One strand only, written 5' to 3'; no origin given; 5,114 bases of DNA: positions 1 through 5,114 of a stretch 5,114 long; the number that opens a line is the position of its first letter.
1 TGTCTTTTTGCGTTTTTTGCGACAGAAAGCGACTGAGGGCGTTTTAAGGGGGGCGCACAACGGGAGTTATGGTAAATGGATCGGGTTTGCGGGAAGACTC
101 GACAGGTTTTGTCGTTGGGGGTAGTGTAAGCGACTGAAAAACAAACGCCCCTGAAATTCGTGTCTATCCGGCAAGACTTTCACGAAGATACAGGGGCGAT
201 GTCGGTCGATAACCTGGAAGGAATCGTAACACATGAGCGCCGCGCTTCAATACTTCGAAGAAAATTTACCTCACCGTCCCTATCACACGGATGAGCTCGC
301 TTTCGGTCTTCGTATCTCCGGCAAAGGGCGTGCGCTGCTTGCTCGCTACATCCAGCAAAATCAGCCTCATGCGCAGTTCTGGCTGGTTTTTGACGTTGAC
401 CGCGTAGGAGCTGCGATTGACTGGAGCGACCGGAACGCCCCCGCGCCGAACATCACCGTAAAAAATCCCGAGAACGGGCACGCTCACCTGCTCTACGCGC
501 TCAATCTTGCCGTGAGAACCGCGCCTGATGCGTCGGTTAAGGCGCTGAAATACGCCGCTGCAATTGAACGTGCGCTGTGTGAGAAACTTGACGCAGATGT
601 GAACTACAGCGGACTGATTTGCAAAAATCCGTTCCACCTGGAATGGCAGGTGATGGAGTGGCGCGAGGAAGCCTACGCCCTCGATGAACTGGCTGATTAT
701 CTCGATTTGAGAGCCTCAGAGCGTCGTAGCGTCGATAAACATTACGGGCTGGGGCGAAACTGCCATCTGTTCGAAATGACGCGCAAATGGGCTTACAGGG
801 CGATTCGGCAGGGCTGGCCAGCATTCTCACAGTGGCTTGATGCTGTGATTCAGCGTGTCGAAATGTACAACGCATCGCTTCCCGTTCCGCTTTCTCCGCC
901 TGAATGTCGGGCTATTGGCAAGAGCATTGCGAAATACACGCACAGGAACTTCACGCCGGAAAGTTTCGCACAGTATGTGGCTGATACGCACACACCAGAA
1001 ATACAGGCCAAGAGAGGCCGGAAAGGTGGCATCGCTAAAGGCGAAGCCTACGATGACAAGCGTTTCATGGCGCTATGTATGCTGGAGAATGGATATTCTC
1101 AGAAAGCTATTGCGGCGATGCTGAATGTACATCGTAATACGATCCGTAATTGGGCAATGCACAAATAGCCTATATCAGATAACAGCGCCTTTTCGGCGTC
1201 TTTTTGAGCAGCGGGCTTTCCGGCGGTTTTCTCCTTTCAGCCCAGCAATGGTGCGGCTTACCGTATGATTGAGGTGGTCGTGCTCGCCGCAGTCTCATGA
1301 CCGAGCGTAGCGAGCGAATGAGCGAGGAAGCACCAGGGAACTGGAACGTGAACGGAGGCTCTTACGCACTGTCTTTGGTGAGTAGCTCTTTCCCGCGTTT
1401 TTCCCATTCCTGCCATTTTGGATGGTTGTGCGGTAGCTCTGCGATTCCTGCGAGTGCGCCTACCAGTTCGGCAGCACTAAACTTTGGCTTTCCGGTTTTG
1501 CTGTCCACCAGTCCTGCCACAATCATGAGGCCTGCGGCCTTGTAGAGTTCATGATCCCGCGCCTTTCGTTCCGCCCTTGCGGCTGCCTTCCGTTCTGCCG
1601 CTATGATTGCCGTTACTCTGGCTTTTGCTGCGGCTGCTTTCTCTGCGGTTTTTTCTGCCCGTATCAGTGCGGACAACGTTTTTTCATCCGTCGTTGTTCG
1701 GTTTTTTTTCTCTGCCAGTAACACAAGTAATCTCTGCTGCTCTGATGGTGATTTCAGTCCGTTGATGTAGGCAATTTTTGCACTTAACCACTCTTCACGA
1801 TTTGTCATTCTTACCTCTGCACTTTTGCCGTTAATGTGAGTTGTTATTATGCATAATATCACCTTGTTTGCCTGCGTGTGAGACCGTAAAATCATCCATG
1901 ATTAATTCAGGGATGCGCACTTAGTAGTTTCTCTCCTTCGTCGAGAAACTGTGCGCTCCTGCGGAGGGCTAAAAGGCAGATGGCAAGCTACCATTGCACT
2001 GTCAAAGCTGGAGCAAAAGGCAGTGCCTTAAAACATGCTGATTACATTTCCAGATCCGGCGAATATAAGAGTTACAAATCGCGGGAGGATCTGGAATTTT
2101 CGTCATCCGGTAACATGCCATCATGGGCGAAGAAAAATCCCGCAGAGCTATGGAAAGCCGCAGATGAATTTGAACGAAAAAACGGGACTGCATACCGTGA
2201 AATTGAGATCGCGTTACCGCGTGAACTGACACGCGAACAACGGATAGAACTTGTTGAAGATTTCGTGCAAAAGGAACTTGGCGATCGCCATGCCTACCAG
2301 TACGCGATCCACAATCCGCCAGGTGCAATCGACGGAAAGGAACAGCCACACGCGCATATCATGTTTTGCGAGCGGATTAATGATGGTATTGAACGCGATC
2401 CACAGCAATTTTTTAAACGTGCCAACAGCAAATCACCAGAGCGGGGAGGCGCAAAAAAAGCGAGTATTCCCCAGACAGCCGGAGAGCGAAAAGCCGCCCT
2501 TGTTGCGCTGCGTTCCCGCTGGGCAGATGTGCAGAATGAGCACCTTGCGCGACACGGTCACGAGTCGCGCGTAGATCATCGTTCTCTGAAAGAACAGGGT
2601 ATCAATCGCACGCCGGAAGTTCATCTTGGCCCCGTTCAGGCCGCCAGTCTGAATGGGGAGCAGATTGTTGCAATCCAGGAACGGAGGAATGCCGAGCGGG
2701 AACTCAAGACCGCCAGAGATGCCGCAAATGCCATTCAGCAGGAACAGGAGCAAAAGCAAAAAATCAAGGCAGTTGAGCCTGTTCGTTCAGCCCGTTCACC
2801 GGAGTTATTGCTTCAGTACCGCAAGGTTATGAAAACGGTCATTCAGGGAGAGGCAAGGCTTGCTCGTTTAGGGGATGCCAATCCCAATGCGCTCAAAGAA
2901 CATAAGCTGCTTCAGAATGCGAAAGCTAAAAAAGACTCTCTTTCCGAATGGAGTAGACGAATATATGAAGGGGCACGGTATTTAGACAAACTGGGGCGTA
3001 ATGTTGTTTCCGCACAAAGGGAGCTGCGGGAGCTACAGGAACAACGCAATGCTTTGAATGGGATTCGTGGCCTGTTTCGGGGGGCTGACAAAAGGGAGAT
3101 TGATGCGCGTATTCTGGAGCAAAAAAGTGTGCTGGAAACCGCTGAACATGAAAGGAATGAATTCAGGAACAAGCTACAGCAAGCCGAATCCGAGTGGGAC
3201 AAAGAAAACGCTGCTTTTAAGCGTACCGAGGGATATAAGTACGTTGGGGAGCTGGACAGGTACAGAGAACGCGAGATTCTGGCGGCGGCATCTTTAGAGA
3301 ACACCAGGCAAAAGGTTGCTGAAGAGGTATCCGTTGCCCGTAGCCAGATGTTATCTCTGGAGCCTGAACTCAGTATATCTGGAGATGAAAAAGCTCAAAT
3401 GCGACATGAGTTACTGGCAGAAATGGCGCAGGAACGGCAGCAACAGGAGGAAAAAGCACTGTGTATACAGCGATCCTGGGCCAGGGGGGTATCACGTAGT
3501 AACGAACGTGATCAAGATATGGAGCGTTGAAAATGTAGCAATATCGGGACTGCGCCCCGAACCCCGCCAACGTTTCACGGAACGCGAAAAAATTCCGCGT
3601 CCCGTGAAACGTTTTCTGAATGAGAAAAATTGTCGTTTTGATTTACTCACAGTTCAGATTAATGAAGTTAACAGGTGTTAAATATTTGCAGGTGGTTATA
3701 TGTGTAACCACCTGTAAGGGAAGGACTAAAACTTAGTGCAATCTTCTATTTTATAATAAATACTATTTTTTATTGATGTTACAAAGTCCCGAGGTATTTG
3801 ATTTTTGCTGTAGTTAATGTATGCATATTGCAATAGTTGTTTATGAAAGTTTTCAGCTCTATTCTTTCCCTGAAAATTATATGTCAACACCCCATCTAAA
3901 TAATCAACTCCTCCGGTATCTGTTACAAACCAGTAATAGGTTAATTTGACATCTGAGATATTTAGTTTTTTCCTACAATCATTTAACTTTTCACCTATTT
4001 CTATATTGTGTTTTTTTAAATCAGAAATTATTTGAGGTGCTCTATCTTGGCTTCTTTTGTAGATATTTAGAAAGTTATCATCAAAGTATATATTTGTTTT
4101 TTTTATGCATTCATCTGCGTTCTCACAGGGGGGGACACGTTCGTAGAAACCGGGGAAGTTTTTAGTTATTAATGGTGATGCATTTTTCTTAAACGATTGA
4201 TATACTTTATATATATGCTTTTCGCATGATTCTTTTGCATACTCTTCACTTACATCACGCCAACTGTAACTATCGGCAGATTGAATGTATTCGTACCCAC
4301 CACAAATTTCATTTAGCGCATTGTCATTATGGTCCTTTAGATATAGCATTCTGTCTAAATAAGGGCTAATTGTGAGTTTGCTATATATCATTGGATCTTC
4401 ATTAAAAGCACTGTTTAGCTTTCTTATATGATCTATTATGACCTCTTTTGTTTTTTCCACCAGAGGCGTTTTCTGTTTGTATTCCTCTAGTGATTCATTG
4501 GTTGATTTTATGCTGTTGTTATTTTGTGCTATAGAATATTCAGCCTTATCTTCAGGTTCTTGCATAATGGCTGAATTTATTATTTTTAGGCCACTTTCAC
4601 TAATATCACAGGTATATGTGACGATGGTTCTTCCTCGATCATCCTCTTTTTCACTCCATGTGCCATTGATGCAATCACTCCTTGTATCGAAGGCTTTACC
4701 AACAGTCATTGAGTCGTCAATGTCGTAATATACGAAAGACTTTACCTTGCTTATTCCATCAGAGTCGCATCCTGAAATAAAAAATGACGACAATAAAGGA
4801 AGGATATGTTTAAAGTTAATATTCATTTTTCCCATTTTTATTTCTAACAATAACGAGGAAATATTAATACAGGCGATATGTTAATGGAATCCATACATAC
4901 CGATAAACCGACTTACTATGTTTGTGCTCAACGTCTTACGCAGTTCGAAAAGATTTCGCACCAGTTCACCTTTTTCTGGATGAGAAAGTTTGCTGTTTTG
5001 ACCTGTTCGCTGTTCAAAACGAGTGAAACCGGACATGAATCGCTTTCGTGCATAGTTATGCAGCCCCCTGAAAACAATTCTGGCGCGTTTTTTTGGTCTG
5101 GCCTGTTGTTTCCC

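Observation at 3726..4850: AT-rich, Cys-rich inner-membrane-type lipoprotein of unknown function as the only cargo on a ColE2/MOBQ plasmid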

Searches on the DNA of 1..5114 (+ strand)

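Call 4: search_dna_similar(query=window:1-5114:+, collection=plasmids, mode=near, max_rows=30)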
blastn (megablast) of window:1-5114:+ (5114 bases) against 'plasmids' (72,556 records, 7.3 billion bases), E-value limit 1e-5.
Records with a match: 1145; places in all: 1448; records where one place covers at least 80% of the query: 3.
Best place of each record, by identity: >=99% 3; 95-99% 52; 90-95% 1014; 80-90% 76.
By first word of the organism name: Escherichia 993; Salmonella 58; Klebsiella 47; Shigella 34; Enterobacter 6; Citrobacter 2; uncultured 2; Morganella 1; Burkholderia 1; bacterium 1.
By predicted mobility (MOB-suite, as given by PLSDB): mobilizable 709; conjugative 409; non-mobilizable 27.
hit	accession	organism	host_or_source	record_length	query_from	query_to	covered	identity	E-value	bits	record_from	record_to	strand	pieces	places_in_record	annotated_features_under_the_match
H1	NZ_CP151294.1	Shigella sonnei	Homo sapiens,whole organism,stool sample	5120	1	5114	100%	99.6%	0e+0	9323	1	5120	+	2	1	hypothetical protein (x2) | replication initiation protein | conjugal transfer protein TraD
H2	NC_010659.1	Shigella boydii CDC 3083-94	-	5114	1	5114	100%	99.4%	0e+0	9267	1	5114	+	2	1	MobA/MobL family protein | hypothetical protein | replication initiation protein | conjugal transfer protein TraD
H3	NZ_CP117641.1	Escherichia albertii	Grus grus,whole organism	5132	1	5092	100%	94.9%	0e+0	7969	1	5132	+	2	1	hypothetical protein | replication initiation protein | conjugal transfer protein TraD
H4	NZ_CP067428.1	Escherichia coli O22:H8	Rectal swab of live bovine cattle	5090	1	3683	72%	96.6%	0e+0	6093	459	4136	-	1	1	MobA/MobL family protein | replication initiation protein | conjugal transfer protein TraD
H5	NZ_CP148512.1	Escherichia coli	Chicken,single cell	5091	1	3680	72%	96.1%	0e+0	6001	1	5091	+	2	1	hypothetical protein | replication initiation protein | conjugal transfer protein TraD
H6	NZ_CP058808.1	Salmonella enterica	Horse,single cell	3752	1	3641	71%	96.9%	0e+0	6095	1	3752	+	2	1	MobA/MobL family protein | replication initiation protein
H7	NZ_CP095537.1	Escherichia coli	Homo sapiens,blood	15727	1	3680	72%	95.9%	0e+0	8834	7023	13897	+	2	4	MobA/MobL family protein (x2) | hypothetical protein | replication initiation protein | conjugal transfer protein TraD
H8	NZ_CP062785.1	Escherichia coli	Bovine Faeces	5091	1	3683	72%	95.7%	0e+0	5912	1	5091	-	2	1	MobA/MobL family protein | hypothetical protein | replication initiation protein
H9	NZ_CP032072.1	Escherichia coli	Avian,Pure culture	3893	1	3641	71%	96.4%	0e+0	6045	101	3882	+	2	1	MobA/MobL family protein | replication initiation protein | conjugal transfer protein TraD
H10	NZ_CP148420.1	Escherichia coli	-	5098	1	3680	69%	95.9%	0e+0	5725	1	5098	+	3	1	MobA/MobL family protein | hypothetical protein | replication initiation protein | conjugal transfer protein TraD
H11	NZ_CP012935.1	Salmonella enterica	turkey meat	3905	1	3641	68%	97.1%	0e+0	5878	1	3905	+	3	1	MobA/MobL family protein | replication initiation protein | conjugal transfer protein TraD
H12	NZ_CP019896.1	Salmonella enterica subsp. enterica serovar Anatum str. ...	Bovine,ground beef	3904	1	3641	68%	97.1%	0e+0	5878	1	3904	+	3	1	MobA/MobL family protein | replication initiation protein | conjugal transfer protein TraD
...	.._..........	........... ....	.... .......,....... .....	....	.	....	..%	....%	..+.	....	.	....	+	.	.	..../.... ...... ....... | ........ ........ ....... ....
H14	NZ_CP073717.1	Salmonella enterica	pork product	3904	1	3641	68%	97.1%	0e+0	5876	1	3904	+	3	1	MobA/MobL family protein | replication initiation protein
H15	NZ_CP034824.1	Salmonella sp. SSDFZ54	cell culture,feces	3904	1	3641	68%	97.1%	0e+0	5876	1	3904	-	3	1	MobA/MobL family protein | replication initiation protein | conjugal transfer protein TraD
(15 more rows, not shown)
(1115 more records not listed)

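Call 51: search_dna_similar(query=window:3636-4902:+, collection=ecoli_genomes, mode=distant, max_rows=40)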
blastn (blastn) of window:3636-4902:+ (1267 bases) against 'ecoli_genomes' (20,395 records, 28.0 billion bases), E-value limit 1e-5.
Records with a match: 23; places in all: 29; records where one place covers at least 80% of the query: 15.
Genomes with a match: 23 of 5426; with a place that covers at least 80% of the query: 15. Places per genome that has any: lowest 1, median 1, highest 3. On chromosomes: 0 places; on plasmids: 29.
Best place of each record, by identity: >=99% 14; 90-95% 3; 60-80% 6.
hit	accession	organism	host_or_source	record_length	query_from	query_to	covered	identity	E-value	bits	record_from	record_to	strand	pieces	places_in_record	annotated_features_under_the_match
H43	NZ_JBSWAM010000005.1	Escherichia coli strain 998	Homo sapiens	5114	1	1267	100%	100.0%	0e+0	2286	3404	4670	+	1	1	hypothetical protein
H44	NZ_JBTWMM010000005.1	Escherichia coli strain 25-07338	Homo sapiens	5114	1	1267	100%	99.9%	0e+0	2281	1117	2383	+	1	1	hypothetical protein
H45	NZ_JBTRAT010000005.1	Escherichia coli strain 25-06685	Homo sapiens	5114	1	1267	100%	99.9%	0e+0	2281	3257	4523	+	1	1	hypothetical protein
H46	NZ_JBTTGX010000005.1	Escherichia coli strain LB858871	Homo sapiens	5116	1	1267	100%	99.8%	0e+0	2275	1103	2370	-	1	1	hypothetical protein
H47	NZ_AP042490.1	Escherichia coli strain OkiPb01677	bovine feces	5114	1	1267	100%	99.3%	0e+0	2245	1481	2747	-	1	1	hypothetical protein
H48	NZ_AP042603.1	Escherichia coli strain OkiPb01701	bovine feces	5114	1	1267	100%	99.3%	0e+0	2245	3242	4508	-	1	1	hypothetical protein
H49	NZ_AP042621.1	Escherichia coli strain OkiPb01703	bovine feces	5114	1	1267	100%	99.3%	0e+0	2245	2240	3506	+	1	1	hypothetical protein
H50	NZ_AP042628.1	Escherichia coli strain OkiPb01704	bovine feces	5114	1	1267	100%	99.3%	0e+0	2245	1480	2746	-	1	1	hypothetical protein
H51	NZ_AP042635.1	Escherichia coli strain OkiPb01705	bovine feces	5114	1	1267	100%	99.3%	0e+0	2245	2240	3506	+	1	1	hypothetical protein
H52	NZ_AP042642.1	Escherichia coli strain OkiPb01706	bovine feces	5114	1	1267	100%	99.3%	0e+0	2245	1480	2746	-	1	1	hypothetical protein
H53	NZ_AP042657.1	Escherichia coli strain OkiPb01708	bovine feces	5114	1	1267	100%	99.3%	0e+0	2245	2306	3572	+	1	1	hypothetical protein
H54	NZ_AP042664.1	Escherichia coli strain OkiPb01709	bovine feces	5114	1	1267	100%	99.3%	0e+0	2245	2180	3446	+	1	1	hypothetical protein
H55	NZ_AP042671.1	Escherichia coli strain OkiPb01710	bovine feces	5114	1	1267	100%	99.3%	0e+0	2245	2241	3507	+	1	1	hypothetical protein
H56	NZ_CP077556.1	Escherichia coli O111:H2 strain 08-3342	Homo sapiens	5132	1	1267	100%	92.8%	0e+0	1915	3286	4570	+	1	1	hypothetical protein (x2)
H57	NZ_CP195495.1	Escherichia coli strain 21AR0173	Homo sapiens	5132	1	1267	100%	92.8%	0e+0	1911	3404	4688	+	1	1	hypothetical protein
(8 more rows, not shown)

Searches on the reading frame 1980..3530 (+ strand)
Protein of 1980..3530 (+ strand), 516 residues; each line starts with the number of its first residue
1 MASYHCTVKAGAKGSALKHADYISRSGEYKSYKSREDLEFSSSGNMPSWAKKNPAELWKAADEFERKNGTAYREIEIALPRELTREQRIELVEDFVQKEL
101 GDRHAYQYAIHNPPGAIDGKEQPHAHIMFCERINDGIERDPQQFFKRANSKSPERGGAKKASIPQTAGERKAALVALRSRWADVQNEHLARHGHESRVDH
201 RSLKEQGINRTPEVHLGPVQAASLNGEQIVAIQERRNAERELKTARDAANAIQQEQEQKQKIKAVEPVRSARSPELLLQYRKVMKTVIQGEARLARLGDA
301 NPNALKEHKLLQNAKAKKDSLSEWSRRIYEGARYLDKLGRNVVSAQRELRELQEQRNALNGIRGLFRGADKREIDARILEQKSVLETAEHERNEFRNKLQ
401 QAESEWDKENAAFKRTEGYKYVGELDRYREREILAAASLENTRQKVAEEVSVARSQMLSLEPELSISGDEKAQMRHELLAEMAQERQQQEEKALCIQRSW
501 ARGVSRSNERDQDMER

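Call 3: search_protein_families(library=pfam, proteins=[window:1980-3530:+], max_evalue=1)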
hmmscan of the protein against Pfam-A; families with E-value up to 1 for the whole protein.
window:1980-3530:+ (516 aa): 3 families
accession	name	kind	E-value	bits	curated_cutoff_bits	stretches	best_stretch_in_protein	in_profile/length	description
PF03389.21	MobA_MobL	-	1.1e-37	130.5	26.7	1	25-221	19-219/224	MobA/MobL family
PF03432.20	Relaxase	-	6.3e-05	23.7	24.6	1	55-134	28-103/132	MobA/VirD2-like, nuclease domain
PF20868.2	TX13_rpt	-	0.0065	17.2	40.3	1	436-512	24-100/102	Testis-expressed protein 13, MVPLGDSxSHS repeat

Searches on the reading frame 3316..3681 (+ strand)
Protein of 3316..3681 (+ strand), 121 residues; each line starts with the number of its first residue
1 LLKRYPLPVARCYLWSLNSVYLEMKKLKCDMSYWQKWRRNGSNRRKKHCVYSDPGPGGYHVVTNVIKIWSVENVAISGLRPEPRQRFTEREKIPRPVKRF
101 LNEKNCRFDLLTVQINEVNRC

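Call 3: search_protein_families(library=pfam, proteins=[window:3316-3681:+], max_evalue=1)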
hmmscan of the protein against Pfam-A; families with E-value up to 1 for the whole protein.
window:3316-3681:+ (121 aa): 0 families

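Call 8: search_protein_families(library=ncbifam, proteins=[window:3316-3681:+], max_evalue=1)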
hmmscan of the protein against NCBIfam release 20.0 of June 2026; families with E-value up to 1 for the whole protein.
window:3316-3681:+ (121 aa): 1 family
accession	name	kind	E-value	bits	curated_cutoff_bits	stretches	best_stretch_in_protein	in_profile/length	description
TIGR02712.1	urea_carbox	equivalog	0.058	11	1303.85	1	49-70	998-1019/1201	urea carboxylase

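Call 9: search_protein_families(library=padloc, proteins=[window:3316-3681:+], max_evalue=1)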
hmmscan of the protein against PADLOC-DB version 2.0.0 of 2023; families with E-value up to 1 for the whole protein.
window:3316-3681:+ (121 aa): 0 families

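Call 10: search_protein_families(library=phrogs, proteins=[window:3316-3681:+], max_evalue=1)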
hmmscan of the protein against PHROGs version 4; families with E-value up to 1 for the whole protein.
window:3316-3681:+ (121 aa): 0 families
